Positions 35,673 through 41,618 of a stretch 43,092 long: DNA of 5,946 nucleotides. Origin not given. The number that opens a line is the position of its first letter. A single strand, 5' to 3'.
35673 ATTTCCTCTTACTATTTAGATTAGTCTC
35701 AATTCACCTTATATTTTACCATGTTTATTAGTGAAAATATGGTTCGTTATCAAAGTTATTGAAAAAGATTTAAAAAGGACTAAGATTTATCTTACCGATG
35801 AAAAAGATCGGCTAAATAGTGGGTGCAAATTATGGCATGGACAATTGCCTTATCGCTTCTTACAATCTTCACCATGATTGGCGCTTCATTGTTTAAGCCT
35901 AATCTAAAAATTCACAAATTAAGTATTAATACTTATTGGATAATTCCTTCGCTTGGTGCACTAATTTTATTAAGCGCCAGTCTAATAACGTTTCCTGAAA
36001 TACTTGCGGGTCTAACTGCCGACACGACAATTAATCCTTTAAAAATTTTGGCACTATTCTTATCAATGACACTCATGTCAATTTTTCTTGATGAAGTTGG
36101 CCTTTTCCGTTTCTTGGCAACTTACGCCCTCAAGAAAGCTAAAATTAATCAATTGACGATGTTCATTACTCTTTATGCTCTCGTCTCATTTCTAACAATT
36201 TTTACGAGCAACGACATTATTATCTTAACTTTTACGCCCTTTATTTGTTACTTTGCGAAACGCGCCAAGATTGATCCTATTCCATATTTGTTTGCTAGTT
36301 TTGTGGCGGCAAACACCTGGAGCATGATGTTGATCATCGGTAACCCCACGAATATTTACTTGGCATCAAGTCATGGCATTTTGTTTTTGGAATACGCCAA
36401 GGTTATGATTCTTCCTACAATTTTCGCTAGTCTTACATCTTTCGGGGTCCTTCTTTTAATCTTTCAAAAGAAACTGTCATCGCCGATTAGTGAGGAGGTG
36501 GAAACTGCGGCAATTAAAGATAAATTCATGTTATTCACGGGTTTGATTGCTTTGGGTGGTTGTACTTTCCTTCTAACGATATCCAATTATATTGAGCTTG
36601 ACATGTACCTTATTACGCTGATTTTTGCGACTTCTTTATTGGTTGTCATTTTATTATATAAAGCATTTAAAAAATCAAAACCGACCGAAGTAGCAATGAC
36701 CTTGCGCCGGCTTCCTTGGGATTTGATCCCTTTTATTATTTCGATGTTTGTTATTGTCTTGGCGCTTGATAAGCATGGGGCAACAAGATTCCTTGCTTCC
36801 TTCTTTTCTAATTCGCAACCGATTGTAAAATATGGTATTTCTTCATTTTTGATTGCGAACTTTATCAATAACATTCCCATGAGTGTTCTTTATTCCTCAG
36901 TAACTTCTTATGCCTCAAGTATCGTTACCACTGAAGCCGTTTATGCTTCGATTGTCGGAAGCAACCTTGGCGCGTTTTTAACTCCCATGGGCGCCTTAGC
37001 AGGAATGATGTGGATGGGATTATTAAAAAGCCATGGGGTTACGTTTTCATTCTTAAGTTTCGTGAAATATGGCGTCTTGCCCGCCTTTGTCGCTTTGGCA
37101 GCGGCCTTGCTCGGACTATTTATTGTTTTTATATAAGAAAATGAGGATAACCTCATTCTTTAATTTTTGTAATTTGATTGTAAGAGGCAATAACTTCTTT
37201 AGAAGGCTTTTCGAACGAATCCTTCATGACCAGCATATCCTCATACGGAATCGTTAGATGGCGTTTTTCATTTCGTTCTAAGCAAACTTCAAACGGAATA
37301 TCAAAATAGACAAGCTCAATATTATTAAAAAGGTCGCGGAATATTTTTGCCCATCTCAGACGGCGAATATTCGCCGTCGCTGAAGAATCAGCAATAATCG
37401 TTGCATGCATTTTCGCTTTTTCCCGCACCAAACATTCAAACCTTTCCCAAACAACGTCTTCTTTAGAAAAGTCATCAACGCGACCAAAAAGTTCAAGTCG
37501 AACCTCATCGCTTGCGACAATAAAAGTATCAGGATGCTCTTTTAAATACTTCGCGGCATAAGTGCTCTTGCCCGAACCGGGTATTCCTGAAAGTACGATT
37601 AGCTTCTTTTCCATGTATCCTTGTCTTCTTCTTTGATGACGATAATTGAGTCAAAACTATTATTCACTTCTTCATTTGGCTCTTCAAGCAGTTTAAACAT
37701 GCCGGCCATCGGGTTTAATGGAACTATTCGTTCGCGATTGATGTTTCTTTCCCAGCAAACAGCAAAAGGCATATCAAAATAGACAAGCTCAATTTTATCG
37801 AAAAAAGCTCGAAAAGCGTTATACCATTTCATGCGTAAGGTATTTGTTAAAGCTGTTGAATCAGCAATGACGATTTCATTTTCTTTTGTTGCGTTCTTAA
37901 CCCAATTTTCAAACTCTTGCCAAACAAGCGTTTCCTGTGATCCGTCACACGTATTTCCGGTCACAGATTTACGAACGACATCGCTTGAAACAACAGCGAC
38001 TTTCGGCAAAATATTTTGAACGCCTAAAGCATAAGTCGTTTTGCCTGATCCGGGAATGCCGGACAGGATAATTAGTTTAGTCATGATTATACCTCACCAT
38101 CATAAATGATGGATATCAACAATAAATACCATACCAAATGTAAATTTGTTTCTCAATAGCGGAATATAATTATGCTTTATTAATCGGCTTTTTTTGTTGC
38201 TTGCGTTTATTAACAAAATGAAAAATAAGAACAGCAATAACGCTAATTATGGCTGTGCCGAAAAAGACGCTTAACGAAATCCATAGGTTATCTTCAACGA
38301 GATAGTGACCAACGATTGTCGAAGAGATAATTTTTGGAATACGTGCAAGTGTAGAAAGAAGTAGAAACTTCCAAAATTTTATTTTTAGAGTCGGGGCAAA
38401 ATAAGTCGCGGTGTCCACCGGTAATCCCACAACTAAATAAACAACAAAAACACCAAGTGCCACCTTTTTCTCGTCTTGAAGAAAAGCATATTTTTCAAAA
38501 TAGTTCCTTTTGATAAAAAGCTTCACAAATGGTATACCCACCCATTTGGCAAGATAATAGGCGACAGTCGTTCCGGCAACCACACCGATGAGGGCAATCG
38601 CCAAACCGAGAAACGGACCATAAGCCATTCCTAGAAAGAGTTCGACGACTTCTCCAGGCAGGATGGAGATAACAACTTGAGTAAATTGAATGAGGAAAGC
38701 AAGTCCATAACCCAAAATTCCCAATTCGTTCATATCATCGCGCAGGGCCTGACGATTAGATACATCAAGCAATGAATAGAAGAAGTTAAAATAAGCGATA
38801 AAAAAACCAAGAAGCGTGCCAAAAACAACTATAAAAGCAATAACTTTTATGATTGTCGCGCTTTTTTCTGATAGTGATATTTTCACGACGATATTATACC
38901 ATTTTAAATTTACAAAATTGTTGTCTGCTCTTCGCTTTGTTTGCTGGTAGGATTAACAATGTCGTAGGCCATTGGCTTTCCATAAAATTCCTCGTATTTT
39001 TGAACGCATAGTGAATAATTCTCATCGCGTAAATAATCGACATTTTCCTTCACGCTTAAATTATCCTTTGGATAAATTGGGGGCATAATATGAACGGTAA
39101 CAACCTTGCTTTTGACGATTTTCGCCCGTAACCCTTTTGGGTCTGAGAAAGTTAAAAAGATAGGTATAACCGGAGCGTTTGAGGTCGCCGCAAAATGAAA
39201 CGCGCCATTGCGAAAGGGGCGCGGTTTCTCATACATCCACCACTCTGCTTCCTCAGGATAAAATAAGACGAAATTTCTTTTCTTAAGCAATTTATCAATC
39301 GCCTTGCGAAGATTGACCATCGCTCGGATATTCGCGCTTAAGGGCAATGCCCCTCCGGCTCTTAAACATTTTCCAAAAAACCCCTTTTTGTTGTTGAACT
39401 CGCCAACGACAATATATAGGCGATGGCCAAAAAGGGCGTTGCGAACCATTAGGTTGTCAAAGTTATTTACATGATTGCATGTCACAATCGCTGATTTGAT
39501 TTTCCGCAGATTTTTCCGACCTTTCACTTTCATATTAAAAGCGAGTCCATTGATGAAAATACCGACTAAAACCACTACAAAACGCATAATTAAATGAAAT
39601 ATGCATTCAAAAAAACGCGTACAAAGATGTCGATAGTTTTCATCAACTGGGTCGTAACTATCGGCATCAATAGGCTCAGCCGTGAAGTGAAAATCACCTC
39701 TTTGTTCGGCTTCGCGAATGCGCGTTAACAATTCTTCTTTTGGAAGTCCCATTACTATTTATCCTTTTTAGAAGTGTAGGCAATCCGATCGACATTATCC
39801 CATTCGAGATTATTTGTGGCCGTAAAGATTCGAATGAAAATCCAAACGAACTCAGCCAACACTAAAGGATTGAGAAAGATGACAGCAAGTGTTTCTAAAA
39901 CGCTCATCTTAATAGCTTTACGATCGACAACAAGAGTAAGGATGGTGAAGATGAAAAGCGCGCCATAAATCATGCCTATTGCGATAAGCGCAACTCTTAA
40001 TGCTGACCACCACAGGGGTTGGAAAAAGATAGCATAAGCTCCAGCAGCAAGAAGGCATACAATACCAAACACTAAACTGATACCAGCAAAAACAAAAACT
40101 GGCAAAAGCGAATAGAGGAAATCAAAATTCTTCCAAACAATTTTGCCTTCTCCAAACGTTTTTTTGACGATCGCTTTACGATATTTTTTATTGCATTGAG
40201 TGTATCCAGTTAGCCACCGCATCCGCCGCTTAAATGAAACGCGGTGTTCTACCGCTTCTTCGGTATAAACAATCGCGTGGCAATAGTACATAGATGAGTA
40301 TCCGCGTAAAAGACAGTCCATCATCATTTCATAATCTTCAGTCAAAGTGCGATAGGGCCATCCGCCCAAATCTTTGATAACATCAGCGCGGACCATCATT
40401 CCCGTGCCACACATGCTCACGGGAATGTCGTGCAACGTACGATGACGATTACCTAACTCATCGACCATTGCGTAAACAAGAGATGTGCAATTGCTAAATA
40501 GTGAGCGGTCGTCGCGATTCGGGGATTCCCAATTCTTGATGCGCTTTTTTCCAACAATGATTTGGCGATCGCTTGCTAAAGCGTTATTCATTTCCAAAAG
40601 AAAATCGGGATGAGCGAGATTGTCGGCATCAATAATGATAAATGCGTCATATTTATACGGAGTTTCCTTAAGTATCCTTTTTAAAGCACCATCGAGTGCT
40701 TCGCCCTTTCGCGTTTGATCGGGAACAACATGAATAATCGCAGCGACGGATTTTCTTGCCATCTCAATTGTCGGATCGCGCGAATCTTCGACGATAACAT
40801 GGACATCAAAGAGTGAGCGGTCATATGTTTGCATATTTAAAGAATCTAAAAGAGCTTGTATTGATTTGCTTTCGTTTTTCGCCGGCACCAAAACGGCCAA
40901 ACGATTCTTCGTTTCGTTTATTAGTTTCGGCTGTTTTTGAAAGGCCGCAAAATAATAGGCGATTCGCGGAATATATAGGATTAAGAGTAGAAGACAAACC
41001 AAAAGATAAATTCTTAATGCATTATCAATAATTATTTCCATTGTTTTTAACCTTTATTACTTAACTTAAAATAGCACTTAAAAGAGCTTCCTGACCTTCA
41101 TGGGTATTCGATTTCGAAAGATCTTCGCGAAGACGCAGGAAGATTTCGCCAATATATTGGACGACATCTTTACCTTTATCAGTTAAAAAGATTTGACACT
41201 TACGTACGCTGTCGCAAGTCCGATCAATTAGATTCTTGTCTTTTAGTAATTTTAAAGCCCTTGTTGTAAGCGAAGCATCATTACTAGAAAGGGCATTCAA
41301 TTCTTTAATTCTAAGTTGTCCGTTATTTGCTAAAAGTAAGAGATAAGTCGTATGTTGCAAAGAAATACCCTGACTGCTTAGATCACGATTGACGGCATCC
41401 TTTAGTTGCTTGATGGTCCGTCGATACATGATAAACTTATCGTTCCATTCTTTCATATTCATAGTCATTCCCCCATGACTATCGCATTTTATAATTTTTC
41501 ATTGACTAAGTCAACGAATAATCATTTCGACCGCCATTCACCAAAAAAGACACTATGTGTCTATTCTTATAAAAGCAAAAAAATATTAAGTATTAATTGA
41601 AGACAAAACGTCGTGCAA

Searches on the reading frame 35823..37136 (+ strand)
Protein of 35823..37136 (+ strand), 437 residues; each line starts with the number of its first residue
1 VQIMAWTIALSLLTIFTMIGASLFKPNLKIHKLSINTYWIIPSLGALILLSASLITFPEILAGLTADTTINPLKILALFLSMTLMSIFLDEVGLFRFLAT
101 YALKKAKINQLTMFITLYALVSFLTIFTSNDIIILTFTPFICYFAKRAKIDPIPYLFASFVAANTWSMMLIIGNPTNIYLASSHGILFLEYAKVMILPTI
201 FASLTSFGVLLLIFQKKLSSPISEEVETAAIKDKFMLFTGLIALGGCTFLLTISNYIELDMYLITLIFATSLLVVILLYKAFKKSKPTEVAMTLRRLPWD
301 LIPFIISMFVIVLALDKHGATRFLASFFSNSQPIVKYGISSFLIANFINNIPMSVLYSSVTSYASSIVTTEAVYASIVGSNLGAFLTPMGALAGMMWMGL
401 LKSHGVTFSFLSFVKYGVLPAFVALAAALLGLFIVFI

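Call 3: search_protein_families(library=pfam, proteins=[window:35823-37136:+], max_evalue=0.01)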
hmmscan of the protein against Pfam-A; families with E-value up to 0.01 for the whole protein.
window:35823-37136:+ (437 aa): 2 families
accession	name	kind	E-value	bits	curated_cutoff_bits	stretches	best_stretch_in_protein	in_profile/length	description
PF03600.22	CitMHS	-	1.8e-36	126.4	31.9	1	44-378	17-335/336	Citrate transporter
PF02040.21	ArsB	-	3.4e-28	99.6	22.2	1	44-435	28-422/423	Arsenical pump membrane protein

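Call 4: search_protein_families(library=ncbifam, proteins=[window:35823-37136:+], max_evalue=0.01)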
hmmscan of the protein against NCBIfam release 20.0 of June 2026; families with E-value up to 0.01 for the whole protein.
window:35823-37136:+ (437 aa): 4 families
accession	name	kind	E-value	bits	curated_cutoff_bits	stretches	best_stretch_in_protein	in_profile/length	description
NF011980.0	PRK15445.1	subfamily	1.9e-44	152.4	457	1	77-435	59-425/430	arsenical efflux pump membrane protein ArsB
NF033877.0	arsB_Sta_pI258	exception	4.6e-40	138.1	760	1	45-436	32-426/429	arsenite efflux transporter membrane subunit ArsB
TIGR00935.1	2a45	subfamily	1.8e-36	126.3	415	1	44-435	29-423/426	arsenite/antimonite efflux transporter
NF040989.1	MamN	equivalog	2.5e-09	36.4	500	1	74-320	57-300/437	magnetosome biogenesis transporter MamN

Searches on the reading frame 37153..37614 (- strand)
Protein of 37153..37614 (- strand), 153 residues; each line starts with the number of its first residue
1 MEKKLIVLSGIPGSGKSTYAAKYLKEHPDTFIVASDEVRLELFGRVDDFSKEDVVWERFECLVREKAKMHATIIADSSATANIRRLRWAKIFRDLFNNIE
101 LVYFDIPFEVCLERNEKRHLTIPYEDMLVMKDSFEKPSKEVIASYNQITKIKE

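Call 65: search_protein_families(library=pfam, proteins=[window:37153-37614:-], max_evalue=0.001)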
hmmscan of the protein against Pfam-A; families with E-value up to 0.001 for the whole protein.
window:37153-37614:- (153 aa): 6 families
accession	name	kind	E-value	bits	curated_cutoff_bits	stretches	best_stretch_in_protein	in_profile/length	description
PF13671.12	AAA_33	-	1.2e-20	74.8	27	1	5-137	1-143/143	AAA domain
PF08433.16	KTI12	-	2.5e-10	40.8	22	1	5-140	3-143/271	Chromatin associated protein KTI12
PF13238.12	AAA_18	-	6.9e-06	27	29.4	1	6-119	1-112/128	AAA domain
PF13207.12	AAA_17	-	7.2e-06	26.8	27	1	10-118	2-122/136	AAA domain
PF13401.12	AAA_22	-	0.00036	21.3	27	1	2-37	4-38/130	AAA domain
PF01443.25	Viral_helicase1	-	0.00078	19.8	21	1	6-38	1-36/228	Viral superfamily 1 RNA helicase core domain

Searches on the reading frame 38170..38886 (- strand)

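Call 65: search_protein_families(library=pfam, proteins=[window:38170-38886:-], max_evalue=0.001)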
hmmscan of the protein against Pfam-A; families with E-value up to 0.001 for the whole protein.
window:38170-38886:- (238 aa): 1 family
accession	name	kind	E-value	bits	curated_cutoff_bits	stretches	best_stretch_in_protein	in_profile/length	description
PF09335.16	VTT_dom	-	2.9e-17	63.7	33.9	1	76-194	1-122/123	VTT domain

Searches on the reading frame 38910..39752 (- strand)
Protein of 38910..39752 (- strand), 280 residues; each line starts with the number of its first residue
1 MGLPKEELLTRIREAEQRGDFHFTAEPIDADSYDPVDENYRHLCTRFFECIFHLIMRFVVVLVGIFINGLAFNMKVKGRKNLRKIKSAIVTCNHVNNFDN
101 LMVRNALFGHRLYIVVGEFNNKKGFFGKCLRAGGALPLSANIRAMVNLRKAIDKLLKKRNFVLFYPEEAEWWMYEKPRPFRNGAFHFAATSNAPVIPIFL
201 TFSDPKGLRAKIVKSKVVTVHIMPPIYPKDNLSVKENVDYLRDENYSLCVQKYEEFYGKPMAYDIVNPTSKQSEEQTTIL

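Call 65: search_protein_families(library=pfam, proteins=[window:38910-39752:-], max_evalue=0.001)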
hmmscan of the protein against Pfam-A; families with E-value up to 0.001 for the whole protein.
window:38910-39752:- (280 aa): 1 family
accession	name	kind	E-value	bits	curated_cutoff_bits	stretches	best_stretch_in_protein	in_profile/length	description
PF01553.26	Acyltransferase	-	1.2e-14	54.6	23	1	74-199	2-130/132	Acyltransferase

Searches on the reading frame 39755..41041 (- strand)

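Call 65: search_protein_families(library=pfam, proteins=[window:39755-41041:-], max_evalue=0.001)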
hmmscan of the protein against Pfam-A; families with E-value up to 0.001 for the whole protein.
window:39755-41041:- (428 aa): 3 families
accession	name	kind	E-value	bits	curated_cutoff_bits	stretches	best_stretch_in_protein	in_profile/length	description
PF13632.12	Glyco_trans_2_3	-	1.1e-23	84.5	27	1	134-334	2-195/198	Glycosyl transferase family group 2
PF13641.12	Glyco_tranf_2_3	-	5.2e-21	76.2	27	1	47-278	2-229/230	Glycosyltransferase like family 2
PF00535.33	Glycos_transf_2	-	1.9e-13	51.2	23.3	1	50-225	2-167/168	Glycosyl transferase family 2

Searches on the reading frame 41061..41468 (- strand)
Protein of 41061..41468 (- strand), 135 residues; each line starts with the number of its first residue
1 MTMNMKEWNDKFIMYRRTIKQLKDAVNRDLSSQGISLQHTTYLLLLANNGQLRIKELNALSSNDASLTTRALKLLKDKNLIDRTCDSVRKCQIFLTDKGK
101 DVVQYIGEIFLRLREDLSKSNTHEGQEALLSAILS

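Call 65: search_protein_families(library=pfam, proteins=[window:41061-41468:-], max_evalue=0.001)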
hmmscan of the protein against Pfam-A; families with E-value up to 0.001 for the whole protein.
window:41061-41468:- (135 aa): 2 families
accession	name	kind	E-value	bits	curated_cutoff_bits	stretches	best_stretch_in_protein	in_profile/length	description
PF01047.28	MarR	-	4.4e-06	26.9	24.6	1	35-84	1-50/59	MarR family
PF12802.13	MarR_2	-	2.6e-05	24.7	27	1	34-84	2-53/61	MarR family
